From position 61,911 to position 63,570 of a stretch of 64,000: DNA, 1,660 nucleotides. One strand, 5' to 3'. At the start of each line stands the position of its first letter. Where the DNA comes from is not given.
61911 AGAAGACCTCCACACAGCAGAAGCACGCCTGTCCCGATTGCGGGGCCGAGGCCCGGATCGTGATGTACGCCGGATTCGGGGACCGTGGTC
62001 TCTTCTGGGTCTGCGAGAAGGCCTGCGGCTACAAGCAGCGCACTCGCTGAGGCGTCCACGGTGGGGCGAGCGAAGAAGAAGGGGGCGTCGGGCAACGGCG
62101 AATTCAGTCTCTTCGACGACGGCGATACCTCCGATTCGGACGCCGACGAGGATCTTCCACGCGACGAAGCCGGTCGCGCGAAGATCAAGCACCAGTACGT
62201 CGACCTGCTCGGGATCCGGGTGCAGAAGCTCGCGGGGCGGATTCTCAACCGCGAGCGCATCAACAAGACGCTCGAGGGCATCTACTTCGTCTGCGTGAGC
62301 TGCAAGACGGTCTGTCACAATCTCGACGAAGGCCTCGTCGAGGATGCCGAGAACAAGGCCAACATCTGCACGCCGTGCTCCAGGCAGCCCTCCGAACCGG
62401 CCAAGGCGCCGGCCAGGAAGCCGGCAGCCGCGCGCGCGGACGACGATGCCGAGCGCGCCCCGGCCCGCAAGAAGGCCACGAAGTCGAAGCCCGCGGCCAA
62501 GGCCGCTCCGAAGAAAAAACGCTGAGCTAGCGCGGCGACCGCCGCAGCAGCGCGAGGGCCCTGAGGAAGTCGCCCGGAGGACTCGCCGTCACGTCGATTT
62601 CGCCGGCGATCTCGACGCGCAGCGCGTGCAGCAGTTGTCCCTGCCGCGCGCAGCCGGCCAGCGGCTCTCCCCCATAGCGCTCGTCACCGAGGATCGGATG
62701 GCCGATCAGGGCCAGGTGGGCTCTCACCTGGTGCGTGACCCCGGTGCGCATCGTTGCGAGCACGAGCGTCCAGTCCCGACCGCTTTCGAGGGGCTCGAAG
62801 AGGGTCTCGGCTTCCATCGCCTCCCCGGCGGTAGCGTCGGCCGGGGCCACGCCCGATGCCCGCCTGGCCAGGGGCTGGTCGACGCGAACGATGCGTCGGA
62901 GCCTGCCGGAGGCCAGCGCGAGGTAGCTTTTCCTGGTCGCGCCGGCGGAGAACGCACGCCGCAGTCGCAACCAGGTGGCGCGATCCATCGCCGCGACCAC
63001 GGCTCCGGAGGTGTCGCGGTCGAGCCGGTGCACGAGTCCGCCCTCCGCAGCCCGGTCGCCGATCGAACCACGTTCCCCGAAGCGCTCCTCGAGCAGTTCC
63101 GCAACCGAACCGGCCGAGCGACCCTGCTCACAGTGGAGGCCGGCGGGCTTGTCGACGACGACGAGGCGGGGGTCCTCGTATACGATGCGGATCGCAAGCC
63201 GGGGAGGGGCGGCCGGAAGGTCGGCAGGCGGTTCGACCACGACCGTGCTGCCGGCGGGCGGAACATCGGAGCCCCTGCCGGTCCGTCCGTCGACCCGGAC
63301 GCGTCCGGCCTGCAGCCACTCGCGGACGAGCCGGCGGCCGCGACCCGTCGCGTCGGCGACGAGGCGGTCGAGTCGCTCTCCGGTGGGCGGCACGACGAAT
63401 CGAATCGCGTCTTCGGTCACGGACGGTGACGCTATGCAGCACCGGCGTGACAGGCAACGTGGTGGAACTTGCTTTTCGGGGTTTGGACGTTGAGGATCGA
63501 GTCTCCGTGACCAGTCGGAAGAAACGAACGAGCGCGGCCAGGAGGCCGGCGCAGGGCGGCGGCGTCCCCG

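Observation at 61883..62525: Tandem pair of small zinc-ribbon proteins; the second has a histone-H1-like Lys/Ala/Pro tail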

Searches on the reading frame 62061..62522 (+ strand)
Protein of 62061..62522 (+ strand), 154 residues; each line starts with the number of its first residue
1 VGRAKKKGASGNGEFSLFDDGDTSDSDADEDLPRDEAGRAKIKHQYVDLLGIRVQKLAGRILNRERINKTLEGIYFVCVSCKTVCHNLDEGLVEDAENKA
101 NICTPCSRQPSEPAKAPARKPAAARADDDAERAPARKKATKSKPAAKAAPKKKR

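Call 3: search_protein_families(library=pfam, proteins=[window:62061-62522:+], max_evalue=1)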
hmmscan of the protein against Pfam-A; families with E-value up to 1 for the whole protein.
window:62061-62522:+ (154 aa): 0 families

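Call 4: search_protein_families(library=ncbifam, proteins=[window:62061-62522:+], max_evalue=1)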
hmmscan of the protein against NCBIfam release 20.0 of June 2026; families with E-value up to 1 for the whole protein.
window:62061-62522:+ (154 aa): 2 families
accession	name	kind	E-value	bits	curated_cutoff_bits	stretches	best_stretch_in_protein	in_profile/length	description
NF004859.0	PRK06214.1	equivalog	0.012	14.2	432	1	78-144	101-167/539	sulfite reductase subunit alpha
NF011492.0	PRK14900.1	equivalog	0.48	8.2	1783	1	110-152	979-1019/1044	valine--tRNA ligase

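Call 7: find_homologous_proteins(query=window:62061-62522:+, max_evalue=0.01)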
Query window:62061-62522:+ (154 aa): 1043 proteins with E <= 0.01 among 1381 candidates; the best 120 are listed.
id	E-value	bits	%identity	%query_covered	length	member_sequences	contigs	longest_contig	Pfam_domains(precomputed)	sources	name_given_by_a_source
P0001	1.9e-94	332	100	100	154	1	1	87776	-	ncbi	-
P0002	2.8e-75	269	82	88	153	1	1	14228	-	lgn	-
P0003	1.7e-67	244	87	71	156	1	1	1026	-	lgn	-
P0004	5.2e-67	243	85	73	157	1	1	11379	-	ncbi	-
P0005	4.6e-66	240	85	69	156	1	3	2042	-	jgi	jgi:hypothetical protein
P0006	7.4e-66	239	85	69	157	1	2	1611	-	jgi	jgi:hypothetical protein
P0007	1.5e-65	238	79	78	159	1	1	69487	-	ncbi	ncbi:MAG: hypothetical protein ABR587_01495 [Candidatus Binatia bacterium]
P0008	3.5e-65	237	80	81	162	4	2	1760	-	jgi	jgi:hypothetical protein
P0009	3.7e-65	237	83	69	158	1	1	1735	-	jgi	jgi:hypothetical protein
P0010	3.7e-65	237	76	82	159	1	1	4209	-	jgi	-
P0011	4.9e-65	236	78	81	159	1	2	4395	-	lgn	-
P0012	6.4e-65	236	81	78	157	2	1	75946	-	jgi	jgi:hypothetical protein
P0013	1.5e-64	235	86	69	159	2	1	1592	-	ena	-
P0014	1.5e-64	235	80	81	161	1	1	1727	-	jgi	jgi:hypothetical protein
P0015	1.7e-64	235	80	81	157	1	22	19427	-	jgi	jgi:hypothetical protein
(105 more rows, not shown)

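Call 12: find_related_loci(query=A1, collection=genome_contigs, flank=4000)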
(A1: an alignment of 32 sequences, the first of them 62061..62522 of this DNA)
Query A1 (154 aa) in genome_contigs; peptide patterns used: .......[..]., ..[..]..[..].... (x = any residue, [..] = any of these).
366 stretches matched a pattern; 334 encode a relative of the query (tblastn E <= 1e-3); the best 80 are kept; 80 distinct loci.
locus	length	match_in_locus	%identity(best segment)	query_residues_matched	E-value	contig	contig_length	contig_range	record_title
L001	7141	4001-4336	84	1-112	6e-65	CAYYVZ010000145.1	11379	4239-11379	MAG TPA_asm: uncultured Myxococcales bacterium isolate binchicken_co105_106 genome assembly, contig: NODE_7316_length_11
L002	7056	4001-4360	78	1-120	1e-64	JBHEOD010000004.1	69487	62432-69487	MAG: Candidatus Binatia bacterium isolate S6_bin.16.strict S6_NODE_4, whole genome shotgun sequence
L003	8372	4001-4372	77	1-124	4e-58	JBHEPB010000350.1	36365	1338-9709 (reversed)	MAG: Candidatus Binatia bacterium isolate S6_bin.61.orig S6_k141_496333, whole genome shotgun sequence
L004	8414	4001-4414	66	1-135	4e-57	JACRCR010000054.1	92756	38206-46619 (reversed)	MAG: Deltaproteobacteria bacterium isolate NC_groundwater_1651_Pr3_B-0.1um_66_31 SR-2_scaffold_141_371541, whole genome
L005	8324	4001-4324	77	1-108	8e-57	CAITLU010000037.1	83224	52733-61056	uncultured bacterium isolate LJ-5-9m_bin-0318 genome assembly, contig: bin-0318:37/67, whole genome shotgun sequence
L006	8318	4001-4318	72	1-107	1e-50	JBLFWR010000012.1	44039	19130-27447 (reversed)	MAG: Candidatus Binatia bacterium isolate 3300053785_131 Ga0535658_0001173, whole genome shotgun sequence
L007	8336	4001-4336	73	1-112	1e-48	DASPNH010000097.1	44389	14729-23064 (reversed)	MAG TPA_asm: Candidatus Binatia bacterium isolate SMAG_U12116 k141_289324, whole genome shotgun sequence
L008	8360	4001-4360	60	15-152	7e-49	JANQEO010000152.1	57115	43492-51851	MAG: Candidatus Binatia bacterium isolate PL23a_bin.3 k99_3675711, whole genome shotgun sequence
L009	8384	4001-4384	59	11-144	4e-48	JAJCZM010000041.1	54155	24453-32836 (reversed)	MAG: Deltaproteobacteria bacterium isolate OFTM64 OFTM64_40, whole genome shotgun sequence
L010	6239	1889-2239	63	1-115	1e-46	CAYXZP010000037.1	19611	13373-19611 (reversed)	MAG TPA_asm: uncultured Myxococcales bacterium isolate SRP092902_co1_85 genome assembly, contig: NODE_3930_length_19611_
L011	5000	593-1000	53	5-154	9e-46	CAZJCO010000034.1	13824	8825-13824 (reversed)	MAG TPA_asm: uncultured Myxococcales bacterium isolate binchicken_co275_90 genome assembly, contig: NODE_6431_length_138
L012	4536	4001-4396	55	11-138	1e-45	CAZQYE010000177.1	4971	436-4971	MAG TPA_asm: uncultured Myxococcales bacterium isolate SRP162660_co1_320 genome assembly, contig: NODE_22560_length_4971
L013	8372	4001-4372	56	1-124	3e-45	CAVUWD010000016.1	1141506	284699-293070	MAG: uncultured delta proteobacterium isolate MFD05674.bin.2.46 genome assembly, contig: contig_46118, whole genome shot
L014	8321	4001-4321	71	15-117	4e-48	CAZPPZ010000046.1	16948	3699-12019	MAG TPA_asm: uncultured Myxococcales bacterium isolate binchicken_co275_42 genome assembly, contig: NODE_4632_length_169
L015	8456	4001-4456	54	1-150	2e-44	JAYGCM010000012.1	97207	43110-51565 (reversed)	MAG: Deltaproteobacteria bacterium isolate OC3_3000m_MAG_22 OC3_3000m_contig_65563, whole genome shotgun sequence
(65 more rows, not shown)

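Call 17: predict_structure(alignment_id=A1)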
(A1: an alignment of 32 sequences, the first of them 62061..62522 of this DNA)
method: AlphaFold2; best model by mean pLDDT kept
length: 154 residues; sequences in the alignment: 32
mean_pLDDT: 63.2   pTM: 0.37
mean pLDDT of the five models: 63.2, 60.5, 60.3, 56.9, 54.8
residues with pLDDT >= 90: 0; 70-90: 69; 50-70: 42; < 50: 43
segments of 3 or more residues with pLDDT < 50: 1-3, 23-27, 112-131, 135-140
pLDDT, mean of each block of 10 residues (from residue 1): 53 53 48 61 75 73 78 83 82 75 79 45 43 49 56 50
secondary structure, 60 per line:
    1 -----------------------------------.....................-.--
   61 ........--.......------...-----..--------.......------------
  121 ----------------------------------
elements in order: H36-56 E61-68 E71-77 E84-86 H104-108

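Call 56: fold_search(model_id=the predicted structure, library=viral)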
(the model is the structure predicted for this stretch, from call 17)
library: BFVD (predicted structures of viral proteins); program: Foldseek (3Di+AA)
matches with E <= 10: 78; with E <= 0.001: 0
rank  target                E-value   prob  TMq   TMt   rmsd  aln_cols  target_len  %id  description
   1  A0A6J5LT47            2.2e-01  0.60  0.21  0.16   9.2        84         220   15  Uncharacterized protein [uncultured Caudovirales phage]
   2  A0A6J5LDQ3            7.6e-01  0.20  0.21  0.10  18.6       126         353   13  Helix-turn-helix domain-containing protein [uncultured Caudovirales phage]
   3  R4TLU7                8.6e-01  0.28  0.21  0.25   7.3        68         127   10  Uncharacterized protein [Halorubrum tailed virus 4]
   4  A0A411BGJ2            9.8e-01  0.12  0.17  0.07  15.0        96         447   14  (no name in the UniProt tables at hand)
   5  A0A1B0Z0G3            1.0e+00  0.18  0.21  0.33  13.5        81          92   21  (no name in the UniProt tables at hand)
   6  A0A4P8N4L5            1.4e+00  0.08  0.15  0.23  10.8        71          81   13  Uncharacterized protein [Rheinheimera phage vB_RspM_Barba19A]
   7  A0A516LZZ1            1.4e+00  0.06  0.14  0.12  15.5       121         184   14  (no name in the UniProt tables at hand)
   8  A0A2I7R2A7            1.9e+00  0.07  0.17  0.14   6.1        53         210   13  (no name in the UniProt tables at hand)
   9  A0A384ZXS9            2.0e+00  0.33  0.20  0.26   5.1        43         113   16  Uncharacterized protein [Dickeya phage vB_DsoM_JA29]
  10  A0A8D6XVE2            2.4e+00  0.20  0.14  0.16   1.6        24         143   25  Uncharacterized protein [Enterococcus phage Aramis]
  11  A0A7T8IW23            2.4e+00  0.12  0.18  0.14   6.1        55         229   24  Uncharacterized protein [Erwinia phage pEa_SNUABM_5]
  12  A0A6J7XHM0            2.7e+00  0.30  0.18  0.41   2.8        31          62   22  Uncharacterized protein [uncultured Caudovirales phage]
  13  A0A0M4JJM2            2.7e+00  0.07  0.16  0.08  15.7       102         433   14  (no name in the UniProt tables at hand)
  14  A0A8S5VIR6            2.9e+00  0.11  0.21  0.13   9.4        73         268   11  (no name in the UniProt tables at hand)
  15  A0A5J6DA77            2.9e+00  0.08  0.10  0.14   7.0        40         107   15  (no name in the UniProt tables at hand)
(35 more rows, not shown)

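Call 57: find_encoding_contigs(protein=P0001, flank=3000, max_places=3)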
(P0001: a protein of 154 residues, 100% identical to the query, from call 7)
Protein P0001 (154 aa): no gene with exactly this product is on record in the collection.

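Call 70: search_protein_families(library=phrogs, proteins=[window:62061-62522:+], max_evalue=0.01)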
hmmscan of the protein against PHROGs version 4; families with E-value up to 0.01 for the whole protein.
window:62061-62522:+ (154 aa): 0 families

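Call 73: search_protein_families(library=padloc, proteins=[window:62061-62522:+], max_evalue=0.1)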
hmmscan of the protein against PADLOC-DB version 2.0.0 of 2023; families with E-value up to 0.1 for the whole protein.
window:62061-62522:+ (154 aa): 0 families

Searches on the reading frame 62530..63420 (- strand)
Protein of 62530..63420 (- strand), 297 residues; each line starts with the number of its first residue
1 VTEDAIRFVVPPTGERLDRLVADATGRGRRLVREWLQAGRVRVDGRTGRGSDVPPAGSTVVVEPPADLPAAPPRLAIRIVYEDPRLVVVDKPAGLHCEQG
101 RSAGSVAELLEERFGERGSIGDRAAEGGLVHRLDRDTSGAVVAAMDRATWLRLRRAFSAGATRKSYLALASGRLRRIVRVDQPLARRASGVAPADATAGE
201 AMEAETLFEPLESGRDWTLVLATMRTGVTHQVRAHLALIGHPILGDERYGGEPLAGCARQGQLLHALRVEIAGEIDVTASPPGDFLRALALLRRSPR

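Call 3: search_protein_families(library=pfam, proteins=[window:62530-63420:-], max_evalue=1)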
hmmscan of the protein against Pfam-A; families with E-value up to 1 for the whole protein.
window:62530-63420:- (297 aa): 2 families
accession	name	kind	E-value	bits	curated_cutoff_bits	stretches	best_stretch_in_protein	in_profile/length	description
PF00849.27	PseudoU_synth_2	-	2.1e-22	80.4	26.8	1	86-237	2-151/152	RNA pseudouridylate synthase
PF01479.30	S4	-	0.00057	20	22.8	1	15-46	1-33/48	S4 domain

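Call 4: search_protein_families(library=ncbifam, proteins=[window:62530-63420:-], max_evalue=1)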
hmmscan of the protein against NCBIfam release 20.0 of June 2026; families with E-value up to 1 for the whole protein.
window:62530-63420:- (297 aa): 7 families
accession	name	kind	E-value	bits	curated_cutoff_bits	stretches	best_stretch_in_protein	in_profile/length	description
TIGR00005.1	rluA_subfam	subfamily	1.6e-46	159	192.7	1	13-270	4-270/298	RluA family pseudouridine synthase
NF008385.0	PRK11180.1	equivalog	5e-29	101.7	351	1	13-268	16-272/325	23S rRNA pseudouridine(1911/1915/1917) synthase RluD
NF008249.0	PRK11025.1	equivalog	1.1e-20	73.7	378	1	75-253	91-265/317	23S rRNA pseudouridine(955/2504/2580) synthase RluC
NF008321.0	PRK11112.1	equivalog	3e-17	62.8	328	1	77-251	2-183/257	tRNA pseudouridine(65) synthase TruC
NF007543.0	PRK10158.1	equivalog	4.7e-17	62.4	286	1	76-271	13-202/219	bifunctional tRNA pseudouridine(32) synthase/23S rRNA pseudouridine(746) synthase RluA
TIGR01621.1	RluA-like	hypoth_equivalog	1.3e-13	50.7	222.3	1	77-269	2-181/217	TIGR01621 family pseudouridine synthase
TIGR00093.1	TIGR00093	subfamily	0.015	15.1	109.3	1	130-248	34-140/161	pseudouridine synthase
